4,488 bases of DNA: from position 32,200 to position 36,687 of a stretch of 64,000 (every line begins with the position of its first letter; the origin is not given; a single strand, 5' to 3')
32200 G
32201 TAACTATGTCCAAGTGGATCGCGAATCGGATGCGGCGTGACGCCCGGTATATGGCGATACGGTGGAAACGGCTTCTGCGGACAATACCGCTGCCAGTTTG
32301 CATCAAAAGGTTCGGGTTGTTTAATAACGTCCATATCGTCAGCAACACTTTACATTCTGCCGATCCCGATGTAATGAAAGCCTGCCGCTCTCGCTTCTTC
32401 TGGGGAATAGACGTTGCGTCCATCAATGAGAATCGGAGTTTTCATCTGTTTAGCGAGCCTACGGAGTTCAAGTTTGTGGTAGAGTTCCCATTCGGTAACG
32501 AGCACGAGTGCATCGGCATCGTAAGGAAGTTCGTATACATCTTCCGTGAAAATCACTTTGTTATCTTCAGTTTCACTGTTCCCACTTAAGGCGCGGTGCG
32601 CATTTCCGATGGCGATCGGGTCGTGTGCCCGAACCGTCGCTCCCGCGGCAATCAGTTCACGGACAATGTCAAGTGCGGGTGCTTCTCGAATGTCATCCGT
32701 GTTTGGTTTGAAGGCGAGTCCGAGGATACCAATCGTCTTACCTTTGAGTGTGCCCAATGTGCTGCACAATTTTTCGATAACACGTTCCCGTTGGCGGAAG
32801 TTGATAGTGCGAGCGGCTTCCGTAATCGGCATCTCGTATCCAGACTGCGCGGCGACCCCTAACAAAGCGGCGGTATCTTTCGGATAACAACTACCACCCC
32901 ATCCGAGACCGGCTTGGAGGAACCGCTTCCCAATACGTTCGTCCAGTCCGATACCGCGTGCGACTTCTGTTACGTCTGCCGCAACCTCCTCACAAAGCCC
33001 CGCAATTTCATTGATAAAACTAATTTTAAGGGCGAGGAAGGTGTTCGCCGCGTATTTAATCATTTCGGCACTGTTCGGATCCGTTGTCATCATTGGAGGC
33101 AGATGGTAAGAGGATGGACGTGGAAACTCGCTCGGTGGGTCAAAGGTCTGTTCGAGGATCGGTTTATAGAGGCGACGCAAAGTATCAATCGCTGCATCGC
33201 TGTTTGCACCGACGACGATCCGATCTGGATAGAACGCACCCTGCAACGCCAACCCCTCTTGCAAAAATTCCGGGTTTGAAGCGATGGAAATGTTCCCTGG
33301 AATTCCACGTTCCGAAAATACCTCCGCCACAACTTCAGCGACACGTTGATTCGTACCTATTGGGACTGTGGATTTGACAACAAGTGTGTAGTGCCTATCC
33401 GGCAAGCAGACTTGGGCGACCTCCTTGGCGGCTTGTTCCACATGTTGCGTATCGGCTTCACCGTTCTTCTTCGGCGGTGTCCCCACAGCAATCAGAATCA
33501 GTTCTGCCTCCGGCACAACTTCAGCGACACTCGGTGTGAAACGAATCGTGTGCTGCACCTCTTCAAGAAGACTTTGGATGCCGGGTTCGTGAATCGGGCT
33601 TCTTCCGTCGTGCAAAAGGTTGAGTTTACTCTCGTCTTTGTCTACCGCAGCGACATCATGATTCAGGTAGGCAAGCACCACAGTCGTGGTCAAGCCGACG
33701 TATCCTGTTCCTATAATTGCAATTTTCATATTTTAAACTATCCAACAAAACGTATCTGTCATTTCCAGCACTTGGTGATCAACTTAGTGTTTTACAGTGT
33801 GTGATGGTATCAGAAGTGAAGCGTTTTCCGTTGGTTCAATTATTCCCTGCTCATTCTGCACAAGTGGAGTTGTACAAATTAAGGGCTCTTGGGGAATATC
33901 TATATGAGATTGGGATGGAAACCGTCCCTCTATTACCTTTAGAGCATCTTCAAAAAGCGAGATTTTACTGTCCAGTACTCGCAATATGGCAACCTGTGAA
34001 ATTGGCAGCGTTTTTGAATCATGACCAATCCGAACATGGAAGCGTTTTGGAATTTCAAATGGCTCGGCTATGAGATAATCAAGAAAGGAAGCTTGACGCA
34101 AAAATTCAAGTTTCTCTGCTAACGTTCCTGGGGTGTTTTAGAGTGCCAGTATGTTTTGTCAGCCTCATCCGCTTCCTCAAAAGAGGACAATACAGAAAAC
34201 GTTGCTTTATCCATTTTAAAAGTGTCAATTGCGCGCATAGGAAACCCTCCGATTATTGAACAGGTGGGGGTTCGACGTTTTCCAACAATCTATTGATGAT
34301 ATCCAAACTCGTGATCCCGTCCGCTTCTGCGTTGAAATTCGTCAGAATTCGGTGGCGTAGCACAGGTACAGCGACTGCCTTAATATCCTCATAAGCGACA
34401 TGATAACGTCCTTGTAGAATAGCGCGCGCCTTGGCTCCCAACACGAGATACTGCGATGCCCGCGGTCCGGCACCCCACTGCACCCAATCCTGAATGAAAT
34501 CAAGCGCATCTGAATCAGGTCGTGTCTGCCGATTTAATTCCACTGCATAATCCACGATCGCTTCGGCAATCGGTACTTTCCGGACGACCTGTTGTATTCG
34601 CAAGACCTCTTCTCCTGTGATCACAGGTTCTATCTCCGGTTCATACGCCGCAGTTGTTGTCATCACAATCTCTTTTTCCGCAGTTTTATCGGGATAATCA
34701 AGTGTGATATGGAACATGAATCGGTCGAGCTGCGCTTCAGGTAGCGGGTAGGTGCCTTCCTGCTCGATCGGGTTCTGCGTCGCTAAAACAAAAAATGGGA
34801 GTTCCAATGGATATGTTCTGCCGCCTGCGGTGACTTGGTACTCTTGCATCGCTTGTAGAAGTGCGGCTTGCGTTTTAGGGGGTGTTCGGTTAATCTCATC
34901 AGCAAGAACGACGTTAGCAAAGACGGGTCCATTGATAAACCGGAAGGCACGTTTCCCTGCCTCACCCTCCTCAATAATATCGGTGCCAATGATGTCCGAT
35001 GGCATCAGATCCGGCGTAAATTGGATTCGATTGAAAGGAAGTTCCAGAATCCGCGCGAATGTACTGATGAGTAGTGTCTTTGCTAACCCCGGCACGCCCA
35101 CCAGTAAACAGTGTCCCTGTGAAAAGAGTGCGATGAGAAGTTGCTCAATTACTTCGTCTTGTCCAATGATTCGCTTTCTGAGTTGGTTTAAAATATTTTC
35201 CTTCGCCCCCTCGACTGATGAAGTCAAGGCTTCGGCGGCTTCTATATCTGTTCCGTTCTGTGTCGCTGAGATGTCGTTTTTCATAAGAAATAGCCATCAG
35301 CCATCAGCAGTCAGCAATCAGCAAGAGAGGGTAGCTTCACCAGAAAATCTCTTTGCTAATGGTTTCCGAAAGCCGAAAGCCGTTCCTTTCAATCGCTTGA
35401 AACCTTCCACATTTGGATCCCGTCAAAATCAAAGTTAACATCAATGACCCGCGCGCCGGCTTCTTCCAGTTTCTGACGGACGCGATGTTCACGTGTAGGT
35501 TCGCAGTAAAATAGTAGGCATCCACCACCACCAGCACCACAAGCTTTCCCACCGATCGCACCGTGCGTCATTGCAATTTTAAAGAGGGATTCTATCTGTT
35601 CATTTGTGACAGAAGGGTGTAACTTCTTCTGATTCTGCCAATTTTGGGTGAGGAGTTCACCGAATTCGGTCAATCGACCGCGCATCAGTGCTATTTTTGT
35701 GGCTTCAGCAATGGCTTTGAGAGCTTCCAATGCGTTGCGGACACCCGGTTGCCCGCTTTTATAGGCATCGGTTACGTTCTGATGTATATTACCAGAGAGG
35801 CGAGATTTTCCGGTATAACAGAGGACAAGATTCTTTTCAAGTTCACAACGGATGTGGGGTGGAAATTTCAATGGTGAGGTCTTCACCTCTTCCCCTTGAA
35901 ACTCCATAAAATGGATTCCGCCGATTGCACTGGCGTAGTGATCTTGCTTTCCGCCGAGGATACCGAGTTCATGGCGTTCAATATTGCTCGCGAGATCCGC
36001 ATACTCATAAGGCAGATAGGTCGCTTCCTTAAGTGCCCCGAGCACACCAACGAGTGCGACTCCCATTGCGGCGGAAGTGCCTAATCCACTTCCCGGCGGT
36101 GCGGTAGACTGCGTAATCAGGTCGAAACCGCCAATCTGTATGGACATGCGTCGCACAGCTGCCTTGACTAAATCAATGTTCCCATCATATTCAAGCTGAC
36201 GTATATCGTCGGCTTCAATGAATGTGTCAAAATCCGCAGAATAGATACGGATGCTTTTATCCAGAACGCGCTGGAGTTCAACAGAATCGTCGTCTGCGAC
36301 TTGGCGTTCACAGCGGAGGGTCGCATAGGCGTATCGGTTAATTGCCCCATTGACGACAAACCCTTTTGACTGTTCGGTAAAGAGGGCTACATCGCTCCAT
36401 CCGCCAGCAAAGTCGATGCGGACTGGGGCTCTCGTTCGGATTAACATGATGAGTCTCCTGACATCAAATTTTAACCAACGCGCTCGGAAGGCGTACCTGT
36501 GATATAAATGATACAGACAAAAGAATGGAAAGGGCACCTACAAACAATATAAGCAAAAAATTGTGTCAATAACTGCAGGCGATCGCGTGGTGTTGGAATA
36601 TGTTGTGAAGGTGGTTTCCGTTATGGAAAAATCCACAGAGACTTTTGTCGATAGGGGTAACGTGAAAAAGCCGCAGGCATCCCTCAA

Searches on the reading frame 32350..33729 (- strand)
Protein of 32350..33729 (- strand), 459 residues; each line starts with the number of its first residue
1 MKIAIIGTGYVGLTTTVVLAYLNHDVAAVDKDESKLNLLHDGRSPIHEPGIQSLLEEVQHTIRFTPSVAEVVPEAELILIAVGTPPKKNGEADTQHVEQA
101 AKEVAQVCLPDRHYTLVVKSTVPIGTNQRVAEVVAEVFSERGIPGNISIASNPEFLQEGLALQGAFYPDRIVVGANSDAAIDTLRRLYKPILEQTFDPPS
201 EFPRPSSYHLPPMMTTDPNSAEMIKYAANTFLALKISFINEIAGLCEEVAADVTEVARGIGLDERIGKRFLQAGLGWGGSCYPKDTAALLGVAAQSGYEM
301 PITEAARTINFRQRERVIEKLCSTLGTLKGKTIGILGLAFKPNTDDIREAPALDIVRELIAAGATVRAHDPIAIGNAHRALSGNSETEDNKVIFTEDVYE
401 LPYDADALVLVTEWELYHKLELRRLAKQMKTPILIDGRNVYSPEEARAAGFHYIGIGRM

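Call 68: search_protein_families(library=pfam, proteins=[window:32350-33729:-], max_evalue=0.00001)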
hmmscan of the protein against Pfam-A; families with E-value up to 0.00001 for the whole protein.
window:32350-33729:- (459 aa): 3 families
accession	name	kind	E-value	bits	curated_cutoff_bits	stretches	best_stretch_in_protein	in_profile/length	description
PF03721.20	UDPG_MGDP_dh_N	-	3.2e-49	167.5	27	1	1-186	1-186/187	UDP-glucose/GDP-mannose dehydrogenase family, NAD binding domain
PF00984.24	UDPG_MGDP_dh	-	3.6e-36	123.6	25.4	1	220-310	2-92/94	UDP-glucose/GDP-mannose dehydrogenase family, central domain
PF03720.21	UDPG_MGDP_dh_C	-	2.4e-31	108.6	30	1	334-442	1-102/103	UDP-glucose/GDP-mannose dehydrogenase family, UDP binding domain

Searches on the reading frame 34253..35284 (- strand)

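Call 68: search_protein_families(library=pfam, proteins=[window:34253-35284:-], max_evalue=0.00001)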
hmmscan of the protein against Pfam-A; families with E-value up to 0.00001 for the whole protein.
window:34253-35284:- (343 aa): 4 families
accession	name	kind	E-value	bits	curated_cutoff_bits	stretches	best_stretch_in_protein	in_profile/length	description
PF07726.17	AAA_3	-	7.7e-62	207.4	27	1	58-191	1-131/131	ATPase family associated with various cellular activities (AAA)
PF17863.7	AAA_lid_2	-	1.1e-16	60.7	22.7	1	268-332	9-73/74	AAA lid domain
PF20030.5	bpMoxR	-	4.6e-13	49.2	27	1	30-209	5-180/205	MoxR domain in the MoxR-vWA-beta-propeller ternary systems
PF07728.20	AAA_5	-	4.8e-12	46.5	22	1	58-189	1-139/139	AAA domain (dynein-related subfamily)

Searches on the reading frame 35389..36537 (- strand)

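Call 68: search_protein_families(library=pfam, proteins=[window:35389-36537:-], max_evalue=0.00001)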
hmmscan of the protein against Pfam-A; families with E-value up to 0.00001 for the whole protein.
window:35389-36537:- (382 aa): 2 families
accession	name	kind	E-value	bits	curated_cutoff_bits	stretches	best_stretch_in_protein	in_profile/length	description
PF00288.32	GHMP_kinases_N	-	6.2e-13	49.2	22.3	1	123-207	2-87/87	GHMP kinases N terminal domain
PF08544.19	GHMP_kinases_C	-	3.7e-12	46.9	21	1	283-361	4-83/85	GHMP kinases C terminal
